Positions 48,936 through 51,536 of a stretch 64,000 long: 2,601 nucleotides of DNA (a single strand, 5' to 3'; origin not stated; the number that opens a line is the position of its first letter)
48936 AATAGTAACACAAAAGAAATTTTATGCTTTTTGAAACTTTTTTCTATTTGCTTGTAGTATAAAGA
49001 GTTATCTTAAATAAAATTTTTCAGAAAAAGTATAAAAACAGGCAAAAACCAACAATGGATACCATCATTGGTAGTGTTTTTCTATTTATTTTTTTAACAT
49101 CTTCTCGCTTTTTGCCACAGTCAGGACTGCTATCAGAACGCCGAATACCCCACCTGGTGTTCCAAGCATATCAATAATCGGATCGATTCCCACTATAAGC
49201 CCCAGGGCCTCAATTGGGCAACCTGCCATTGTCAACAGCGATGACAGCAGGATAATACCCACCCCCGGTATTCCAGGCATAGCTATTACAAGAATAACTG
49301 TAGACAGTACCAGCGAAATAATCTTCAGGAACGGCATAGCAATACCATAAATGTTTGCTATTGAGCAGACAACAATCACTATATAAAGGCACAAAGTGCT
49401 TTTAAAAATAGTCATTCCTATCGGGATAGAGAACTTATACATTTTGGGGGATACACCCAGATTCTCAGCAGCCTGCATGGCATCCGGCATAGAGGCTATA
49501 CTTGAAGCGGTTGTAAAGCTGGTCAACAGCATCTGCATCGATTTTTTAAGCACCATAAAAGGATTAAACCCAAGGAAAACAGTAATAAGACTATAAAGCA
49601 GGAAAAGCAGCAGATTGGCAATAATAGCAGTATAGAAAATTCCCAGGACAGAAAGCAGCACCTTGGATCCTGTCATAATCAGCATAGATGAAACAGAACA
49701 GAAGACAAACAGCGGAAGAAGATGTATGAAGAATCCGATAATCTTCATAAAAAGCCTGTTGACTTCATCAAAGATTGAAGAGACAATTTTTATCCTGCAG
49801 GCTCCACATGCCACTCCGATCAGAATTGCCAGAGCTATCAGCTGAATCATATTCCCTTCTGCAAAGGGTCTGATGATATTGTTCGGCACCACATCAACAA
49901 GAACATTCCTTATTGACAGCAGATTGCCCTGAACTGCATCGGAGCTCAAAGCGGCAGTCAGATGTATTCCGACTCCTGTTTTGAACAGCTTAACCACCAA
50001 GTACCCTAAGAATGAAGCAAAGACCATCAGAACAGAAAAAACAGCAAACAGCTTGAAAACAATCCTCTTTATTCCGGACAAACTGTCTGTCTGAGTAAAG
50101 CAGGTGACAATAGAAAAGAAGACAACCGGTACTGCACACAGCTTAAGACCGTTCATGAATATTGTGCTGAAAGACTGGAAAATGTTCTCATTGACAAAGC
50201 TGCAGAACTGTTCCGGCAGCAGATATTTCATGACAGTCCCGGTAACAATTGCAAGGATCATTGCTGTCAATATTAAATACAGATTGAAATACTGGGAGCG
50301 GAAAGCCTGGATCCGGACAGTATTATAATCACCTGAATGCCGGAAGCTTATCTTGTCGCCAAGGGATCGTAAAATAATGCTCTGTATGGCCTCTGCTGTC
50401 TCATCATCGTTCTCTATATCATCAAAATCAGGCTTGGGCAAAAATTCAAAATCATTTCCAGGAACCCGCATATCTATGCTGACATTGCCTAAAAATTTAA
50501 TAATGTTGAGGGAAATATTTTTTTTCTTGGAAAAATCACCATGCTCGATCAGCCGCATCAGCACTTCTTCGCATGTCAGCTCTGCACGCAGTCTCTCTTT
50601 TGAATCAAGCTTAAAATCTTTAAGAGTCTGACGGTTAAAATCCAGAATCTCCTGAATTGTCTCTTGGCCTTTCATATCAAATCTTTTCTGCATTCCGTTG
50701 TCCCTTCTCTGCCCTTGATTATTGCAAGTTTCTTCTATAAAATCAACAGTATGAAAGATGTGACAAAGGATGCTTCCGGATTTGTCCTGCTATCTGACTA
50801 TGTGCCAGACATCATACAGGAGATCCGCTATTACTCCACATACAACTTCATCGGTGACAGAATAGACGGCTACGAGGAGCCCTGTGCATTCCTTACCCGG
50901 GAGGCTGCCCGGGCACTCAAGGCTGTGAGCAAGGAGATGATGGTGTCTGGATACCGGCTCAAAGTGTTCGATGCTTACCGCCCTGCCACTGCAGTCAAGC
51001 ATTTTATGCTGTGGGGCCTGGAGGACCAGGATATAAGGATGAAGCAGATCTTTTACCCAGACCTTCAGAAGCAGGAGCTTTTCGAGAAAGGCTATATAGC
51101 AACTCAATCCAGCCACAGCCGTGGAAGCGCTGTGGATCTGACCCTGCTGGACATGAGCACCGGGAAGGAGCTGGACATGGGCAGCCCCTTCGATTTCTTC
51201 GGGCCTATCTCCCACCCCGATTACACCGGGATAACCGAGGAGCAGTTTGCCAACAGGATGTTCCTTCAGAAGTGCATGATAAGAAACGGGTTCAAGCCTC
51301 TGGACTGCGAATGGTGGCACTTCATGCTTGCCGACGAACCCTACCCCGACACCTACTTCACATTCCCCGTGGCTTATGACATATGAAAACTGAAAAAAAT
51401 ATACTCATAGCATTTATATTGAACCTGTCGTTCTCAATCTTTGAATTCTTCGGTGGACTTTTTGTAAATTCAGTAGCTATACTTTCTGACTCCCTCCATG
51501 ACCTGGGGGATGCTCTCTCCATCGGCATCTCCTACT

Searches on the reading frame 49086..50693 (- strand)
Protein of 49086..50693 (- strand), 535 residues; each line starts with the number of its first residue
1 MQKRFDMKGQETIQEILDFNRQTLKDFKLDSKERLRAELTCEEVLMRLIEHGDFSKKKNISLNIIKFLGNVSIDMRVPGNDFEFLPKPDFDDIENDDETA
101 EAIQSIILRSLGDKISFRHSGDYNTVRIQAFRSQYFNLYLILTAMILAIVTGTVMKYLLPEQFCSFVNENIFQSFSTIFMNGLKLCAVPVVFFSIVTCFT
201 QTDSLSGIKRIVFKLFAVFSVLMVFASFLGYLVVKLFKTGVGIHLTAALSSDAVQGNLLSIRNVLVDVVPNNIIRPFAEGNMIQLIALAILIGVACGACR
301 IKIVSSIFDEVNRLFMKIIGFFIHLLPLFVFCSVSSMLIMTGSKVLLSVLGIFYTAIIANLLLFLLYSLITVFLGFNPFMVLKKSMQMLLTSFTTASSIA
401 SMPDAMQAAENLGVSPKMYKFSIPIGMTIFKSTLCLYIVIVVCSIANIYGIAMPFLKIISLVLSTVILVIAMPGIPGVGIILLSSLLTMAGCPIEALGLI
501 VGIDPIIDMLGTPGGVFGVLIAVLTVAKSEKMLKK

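Call 17: search_protein_families(library=ncbifam, proteins=[window:49086-50693:-], max_evalue=0.001)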
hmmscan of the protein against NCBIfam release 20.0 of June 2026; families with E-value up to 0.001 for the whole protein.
window:49086-50693:- (535 aa): 4 families
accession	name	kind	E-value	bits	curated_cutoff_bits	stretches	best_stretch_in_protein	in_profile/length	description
NF002461.0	PRK01663.1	subfamily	9.4e-32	110.5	513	1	142-534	10-406/428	C4-dicarboxylate transporter DctA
NF008440.0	PRK11283.1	equivalog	1.1e-31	110.1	638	1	139-533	10-415/437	glutamate/aspartate:proton symporter GltP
NF009587.0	PRK13027.1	subfamily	4e-27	95.1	570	1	142-532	10-405/442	C4-dicarboxylate transporter DctA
NF010151.0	PRK13628.1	equivalog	5.7e-18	65.1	308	1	134-507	10-374/407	serine/threonine transporter SstT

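Call 18: search_protein_families(library=pfam, proteins=[window:49086-50693:-], max_evalue=0.001)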
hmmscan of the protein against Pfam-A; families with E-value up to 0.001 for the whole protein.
window:49086-50693:- (535 aa): 1 family
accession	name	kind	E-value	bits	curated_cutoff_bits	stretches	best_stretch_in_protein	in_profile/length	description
PF00375.23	SDF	-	2.3e-75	254.5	27.9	1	140-528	4-386/387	Sodium:dicarboxylate symporter family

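Call 35: find_homologous_proteins(query=window:49086-50693:-, max_evalue=1e-20)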
Query window:49086-50693:- (535 aa): 60 proteins with E <= 1e-20 among 8000 candidates.
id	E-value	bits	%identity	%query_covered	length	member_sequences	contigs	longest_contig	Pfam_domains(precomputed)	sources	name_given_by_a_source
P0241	0.0e+0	1135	100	100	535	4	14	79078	PF00375.24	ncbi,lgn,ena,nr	ncbi:MAG: dicarboxylate/amino acid:cation symporter [Spirochaetia bacterium]|nr:dicarboxylate/amino 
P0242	0.0e+0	1108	97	100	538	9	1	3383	PF00375.24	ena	-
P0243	0.0e+0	1094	96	100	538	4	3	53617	PF00375.24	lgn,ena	-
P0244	7.1e-269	911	77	100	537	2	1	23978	PF00375.24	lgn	-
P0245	3.3e-265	899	75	100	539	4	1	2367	PF00375.24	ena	-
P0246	5.4e-263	891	75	100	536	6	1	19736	PF00375.24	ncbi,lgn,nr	ncbi:MAG: dicarboxylate/amino acid:cation symporter [Spirochaetia bacterium]|nr:dicarboxylate/amino 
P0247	1.6e-254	863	74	100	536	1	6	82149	PF00375.24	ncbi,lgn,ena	-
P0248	4.7e-252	855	74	100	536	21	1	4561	PF00375.24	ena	-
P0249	1.3e-247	841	72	99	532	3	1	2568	PF00375.24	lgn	-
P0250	2.2e-243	827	70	100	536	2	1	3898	PF00375.24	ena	-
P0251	4.7e-239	812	70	100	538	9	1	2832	PF00375.24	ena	-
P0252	4.0e-238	809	70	100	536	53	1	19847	PF00375.24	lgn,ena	-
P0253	2.9e-210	717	61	100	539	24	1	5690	PF00375.24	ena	-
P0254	3.7e-130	453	43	100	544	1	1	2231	PF00375.24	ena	-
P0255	1.1e-129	452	44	100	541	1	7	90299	PF00375.24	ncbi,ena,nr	ncbi:MAG: dicarboxylate/amino acid:cation symporter [Synergistaceae bacterium]|nr:dicarboxylate/amin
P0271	6.6e-85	304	33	99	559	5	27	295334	PF00375.24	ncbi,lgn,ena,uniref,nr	ncbi:Na+/H+-dicarboxylate symporter [Sarcina sp. DSM 11001]|uniref:dicarboxylate/amino acid:cation s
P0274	7.3e-80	287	34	100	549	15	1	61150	PF00375.24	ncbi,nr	ncbi:MAG: dicarboxylate/amino acid:cation symporter [Lachnospiraceae bacterium]|nr:dicarboxylate/ami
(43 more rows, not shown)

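Call 38: find_encoding_contigs(protein=P0241, flank=10000, max_places=8)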
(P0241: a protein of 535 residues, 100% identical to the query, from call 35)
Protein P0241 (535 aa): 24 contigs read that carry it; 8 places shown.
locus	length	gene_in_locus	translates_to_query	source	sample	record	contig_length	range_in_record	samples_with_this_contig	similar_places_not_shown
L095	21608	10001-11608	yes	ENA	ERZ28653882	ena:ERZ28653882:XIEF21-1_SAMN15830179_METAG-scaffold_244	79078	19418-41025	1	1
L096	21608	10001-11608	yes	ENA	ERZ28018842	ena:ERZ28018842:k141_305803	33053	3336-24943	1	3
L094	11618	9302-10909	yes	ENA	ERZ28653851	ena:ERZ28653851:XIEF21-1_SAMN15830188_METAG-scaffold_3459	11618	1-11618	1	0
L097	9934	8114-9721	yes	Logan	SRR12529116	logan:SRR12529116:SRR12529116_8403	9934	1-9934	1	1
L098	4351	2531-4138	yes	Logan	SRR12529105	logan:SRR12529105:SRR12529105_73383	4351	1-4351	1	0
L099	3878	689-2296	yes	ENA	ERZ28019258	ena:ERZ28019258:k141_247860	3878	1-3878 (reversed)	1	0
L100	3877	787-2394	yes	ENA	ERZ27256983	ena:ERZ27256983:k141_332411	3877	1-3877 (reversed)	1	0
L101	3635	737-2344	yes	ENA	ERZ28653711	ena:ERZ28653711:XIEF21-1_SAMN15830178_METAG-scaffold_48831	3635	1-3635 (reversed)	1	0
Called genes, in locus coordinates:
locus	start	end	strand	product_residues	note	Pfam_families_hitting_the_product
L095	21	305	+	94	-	PF06196:DUF997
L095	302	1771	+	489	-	PF00474:SSF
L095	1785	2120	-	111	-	PF12675:DUF3795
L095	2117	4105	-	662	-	PF06808:DctM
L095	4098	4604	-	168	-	PF08905:DUF1850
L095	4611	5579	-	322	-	PF16868:NMT1_3, PF09084:NMT1 (weak)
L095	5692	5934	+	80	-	PF07862:Nif11 (weak)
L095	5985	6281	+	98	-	PF03992:ABM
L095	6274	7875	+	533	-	PF01368:DHH, PF02833:DHHA2, PF05014:Nuc_deoxyrib_tr, PF15891:Nuc_deoxyri_tr2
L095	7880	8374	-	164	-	-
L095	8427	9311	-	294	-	PF01545:Cation_efflux, PF16916:ZT_dimer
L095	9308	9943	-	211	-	PF01427:Peptidase_M15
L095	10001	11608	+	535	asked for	PF00375:SDF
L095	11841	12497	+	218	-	PF03382:DUF285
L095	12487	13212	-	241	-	PF04474:DUF554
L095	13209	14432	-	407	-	PF00155:Aminotran_1_2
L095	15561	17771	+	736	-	PF17854:FtsK_alpha, PF01580:FtsK_SpoIIIE, PF09397:FtsK_gamma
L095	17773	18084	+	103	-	PF14841:FliG_M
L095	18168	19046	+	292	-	-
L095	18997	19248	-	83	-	PF21699:TM1266-like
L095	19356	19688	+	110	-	PF02120:Flg_hook (weak)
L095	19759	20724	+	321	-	PF02154:FliM, PF01052:FliMN_C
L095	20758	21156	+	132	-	PF04347:FliO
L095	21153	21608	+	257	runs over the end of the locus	PF00813:FliP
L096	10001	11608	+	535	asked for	PF00375:SDF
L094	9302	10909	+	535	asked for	PF00375:SDF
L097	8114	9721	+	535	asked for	PF00375:SDF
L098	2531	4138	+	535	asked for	PF00375:SDF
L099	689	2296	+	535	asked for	PF00375:SDF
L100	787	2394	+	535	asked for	PF00375:SDF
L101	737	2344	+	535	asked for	PF00375:SDF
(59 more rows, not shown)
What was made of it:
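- Checked: Gene callers made that call in three other assemblies (call 38).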

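Call 43: find_encoding_contigs(protein=P0255, flank=6000, max_places=2)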
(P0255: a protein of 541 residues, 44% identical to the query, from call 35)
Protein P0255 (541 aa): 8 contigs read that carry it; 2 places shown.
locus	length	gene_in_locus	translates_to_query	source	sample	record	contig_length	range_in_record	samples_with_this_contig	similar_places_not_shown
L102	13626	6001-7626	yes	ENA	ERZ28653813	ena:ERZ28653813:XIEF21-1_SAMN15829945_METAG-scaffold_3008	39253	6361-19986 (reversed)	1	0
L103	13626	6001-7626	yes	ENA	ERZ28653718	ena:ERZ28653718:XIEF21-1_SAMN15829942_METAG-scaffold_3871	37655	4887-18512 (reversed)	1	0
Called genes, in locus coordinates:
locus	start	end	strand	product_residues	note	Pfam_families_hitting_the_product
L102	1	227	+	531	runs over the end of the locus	PF13598:DUF4139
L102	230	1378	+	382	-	-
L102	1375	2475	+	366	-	PF03739:LptF_LptG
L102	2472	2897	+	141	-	PF13474:SnoaL_3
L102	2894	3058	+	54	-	-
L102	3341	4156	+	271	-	PF17930:LpxI_N, PF06230:LpxI_C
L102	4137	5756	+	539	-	PF00375:SDF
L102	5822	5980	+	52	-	-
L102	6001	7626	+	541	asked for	PF00375:SDF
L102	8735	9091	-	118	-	-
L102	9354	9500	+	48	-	-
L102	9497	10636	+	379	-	PF02684:LpxB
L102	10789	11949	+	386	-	PF13439:Glyco_transf_4 (weak), PF00534:Glycos_transf_1 (weak)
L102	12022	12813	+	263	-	PF10670:DUF4198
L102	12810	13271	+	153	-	-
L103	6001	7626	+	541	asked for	PF00375:SDF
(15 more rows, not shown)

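Call 44: find_encoding_contigs(protein=P0271, flank=6000, max_places=2)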
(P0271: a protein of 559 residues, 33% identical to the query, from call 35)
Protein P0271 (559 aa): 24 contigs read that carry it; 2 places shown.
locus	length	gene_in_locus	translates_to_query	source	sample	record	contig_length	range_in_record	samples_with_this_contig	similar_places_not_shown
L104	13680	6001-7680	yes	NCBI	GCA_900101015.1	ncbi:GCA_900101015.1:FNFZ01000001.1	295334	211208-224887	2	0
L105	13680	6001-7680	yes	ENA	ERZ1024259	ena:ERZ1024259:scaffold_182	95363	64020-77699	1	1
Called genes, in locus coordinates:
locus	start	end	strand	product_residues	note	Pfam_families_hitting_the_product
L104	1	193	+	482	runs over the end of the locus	PF08323:Glyco_transf_5, PF13439:Glyco_transf_4 (weak), PF00534:Glycos_transf_1, PF13692:Glyco_trans_1_4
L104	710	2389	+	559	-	PF01943:Polysacc_synt, PF03023:MurJ, PF01554:MatE (weak)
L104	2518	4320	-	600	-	PF05833:NFACT_N, PF05670:NFACT-R_1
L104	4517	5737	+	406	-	PF05343:Peptidase_M42 (faint), PF01546:Peptidase_M20, PF07687:M20_dimer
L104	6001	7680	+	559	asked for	PF00375:SDF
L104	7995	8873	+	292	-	PF03755:YicC-like_N, PF08340:YicC-like_C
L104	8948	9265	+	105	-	PF04025:RemA-like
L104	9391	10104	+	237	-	PF00625:Guanylate_kin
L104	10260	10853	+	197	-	PF01192:RNA_pol_Rpb6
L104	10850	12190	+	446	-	PF00919:UPF0004, PF04055:Radical_SAM, PF18693:TRAM_2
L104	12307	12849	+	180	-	PF01066:CDP-OH_P_transf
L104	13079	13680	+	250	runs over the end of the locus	PF04263:TPK_catalytic, PF04265:TPK_B1_binding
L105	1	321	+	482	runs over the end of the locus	PF08323:Glyco_transf_5, PF13439:Glyco_transf_4 (weak), PF00534:Glycos_transf_1, PF13692:Glyco_trans_1_4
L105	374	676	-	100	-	-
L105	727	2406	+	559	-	PF01943:Polysacc_synt, PF03023:MurJ, PF01554:MatE (weak)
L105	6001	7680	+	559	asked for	PF00375:SDF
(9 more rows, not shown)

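Call 45: find_encoding_contigs(protein=P0274, flank=6000, max_places=2)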
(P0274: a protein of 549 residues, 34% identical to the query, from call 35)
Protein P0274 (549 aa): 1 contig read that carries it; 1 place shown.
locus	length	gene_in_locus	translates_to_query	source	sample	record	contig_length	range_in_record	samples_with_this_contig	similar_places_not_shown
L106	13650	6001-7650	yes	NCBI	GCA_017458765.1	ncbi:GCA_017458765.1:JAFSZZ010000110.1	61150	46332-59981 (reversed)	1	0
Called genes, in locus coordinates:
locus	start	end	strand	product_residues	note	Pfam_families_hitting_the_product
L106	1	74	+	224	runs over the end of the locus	PF13151:DUF3990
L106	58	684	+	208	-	PF01381:HTH_3, PF13443:HTH_26 (faint), PF13560:HTH_31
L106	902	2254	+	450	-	PF00209:SNF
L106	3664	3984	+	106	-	-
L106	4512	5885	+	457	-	PF01235:Na_Ala_symp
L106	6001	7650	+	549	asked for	PF00375:SDF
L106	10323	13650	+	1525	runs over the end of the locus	PF00310:GATase_2, PF04898:Glu_syn_central, PF01645:Glu_synthase, PF01493:GXGXG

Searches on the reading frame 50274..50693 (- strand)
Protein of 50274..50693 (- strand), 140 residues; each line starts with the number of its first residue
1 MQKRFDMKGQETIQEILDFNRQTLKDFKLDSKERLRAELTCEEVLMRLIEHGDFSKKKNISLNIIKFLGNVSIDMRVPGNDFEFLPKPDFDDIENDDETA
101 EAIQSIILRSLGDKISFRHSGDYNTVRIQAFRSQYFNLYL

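Call 73: predict_structure(alignment_id=A3)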
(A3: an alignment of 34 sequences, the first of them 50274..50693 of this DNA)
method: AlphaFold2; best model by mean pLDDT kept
length: 140 residues; sequences in the alignment: 34
mean_pLDDT: 85.4   pTM: 0.77
mean pLDDT of the five models: 85.4, 83.6, 83.4, 83.1, 81.1
residues with pLDDT >= 90: 75; 70-90: 46; 50-70: 19; < 50: 0
segments of 3 or more residues with pLDDT < 50: none
pLDDT, mean of each block of 10 residues (from residue 1): 93 95 90 89 92 91 90 95 79 65 74 85 93 66
secondary structure, 60 per line:
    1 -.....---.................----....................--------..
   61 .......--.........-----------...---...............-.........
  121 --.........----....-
elements in order: E2-6 H10-26 H31-50 E59-67 E70-78 H96-110 E115-120 E123-131 H136-139

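Call 76: fold_search(model_id=the predicted structure, library=pdb)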
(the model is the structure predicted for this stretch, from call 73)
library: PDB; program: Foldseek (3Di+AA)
matches with E <= 10: 663; with E <= 0.001: 12
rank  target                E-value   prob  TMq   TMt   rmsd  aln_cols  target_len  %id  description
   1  8jzt_D                3.3e-05  1.00  0.69  0.74   2.6       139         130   14  The sigF and anti-sigma factor complex (released 2024-10-16)
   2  8jzt_B                6.2e-05  1.00  0.69  0.74   2.7       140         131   14  The sigF and anti-sigma factor complex (released 2024-10-16)
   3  1tid_C                6.6e-05  1.00  0.66  0.69   4.6       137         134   14  Crystal Structures of the ADP and ATP bound forms of the Bacillus Anti-sigma factor SpoIIAB in complex with the Anti-a (released 2004-06-15)
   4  1tid_A                7.1e-05  1.00  0.61  0.62   4.8       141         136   16  Crystal Structures of the ADP and ATP bound forms of the Bacillus Anti-sigma factor SpoIIAB in complex with the Anti-a (released 2004-06-15)
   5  1th8_A                1.0e-04  1.00  0.58  0.61   5.3       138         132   18  Crystal Structures of the ADP and ATP bound forms of the Bacillus Anti-sigma factor SpoIIAB in complex with the Anti-a (released 2004-06-15)
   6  1l0o_A                1.8e-04  1.00  0.62  0.61   4.9       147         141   18  Crystal Structure of the Bacillus stearothermophilus Anti-Sigma Factor SpoIIAB with the Sporulation Sigma Factor Sigma (released 2002-04-03)
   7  8ih8_C                1.9e-04  1.00  0.70  0.75   2.7       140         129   14  anti-sigmaF factor and Anti-sigmaF factor antagonist complex(usfx-RsfB) (released 2024-02-28)
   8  1til_E                2.3e-04  1.00  0.59  0.59   5.5       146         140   17  Crystal Structures of the ADP and ATP bound forms of the Bacillus Anti-sigma factor SpoIIAB in complex with the Anti-a (released 2004-06-15)
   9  8ih8_D                2.5e-04  1.00  0.66  0.70   3.9       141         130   12  anti-sigmaF factor and Anti-sigmaF factor antagonist complex(usfx-RsfB) (released 2024-02-28)
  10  8jzt_F                3.2e-04  1.00  0.64  0.67   3.1       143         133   15  The sigF and anti-sigma factor complex (released 2024-10-16)
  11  1thn_A                5.6e-04  1.00  0.64  0.66   5.1       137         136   15  Crystal Structures of the ADP and ATP bound forms of the Bacillus Anti-sigma factor SpoIIAB in complex with the Anti-a (released 2004-06-15)
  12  9qih_B                9.8e-04  1.00  0.63  0.33   4.6       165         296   14  Structure of response regulator LvrC from Leptospira (released 2026-03-25)
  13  6kko_A                1.0e-03  1.00  0.56  0.47   6.8       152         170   12  The crystal structure of SiaB-SiaC complex from Pseudomonas aeruginosa (released 2020-06-10)
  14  9qih_A                1.7e-03  1.00  0.62  0.33   4.5       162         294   14  Structure of response regulator LvrC from Leptospira (released 2026-03-25)
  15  6kko_B                2.1e-03  1.00  0.60  0.52   6.3       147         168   12  The crystal structure of SiaB-SiaC complex from Pseudomonas aeruginosa (released 2020-06-10)
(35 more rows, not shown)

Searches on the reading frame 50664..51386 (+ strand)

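Call 79: search_protein_families(library=pfam, proteins=[window:50664-51386:+], max_evalue=0.001)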
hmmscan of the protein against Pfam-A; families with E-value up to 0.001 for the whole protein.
window:50664-51386:+ (240 aa): 1 family
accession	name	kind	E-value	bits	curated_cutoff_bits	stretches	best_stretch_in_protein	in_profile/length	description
PF01427.22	Peptidase_M15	-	3.9e-39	135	27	1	37-236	2-198/199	D-ala-D-ala dipeptidase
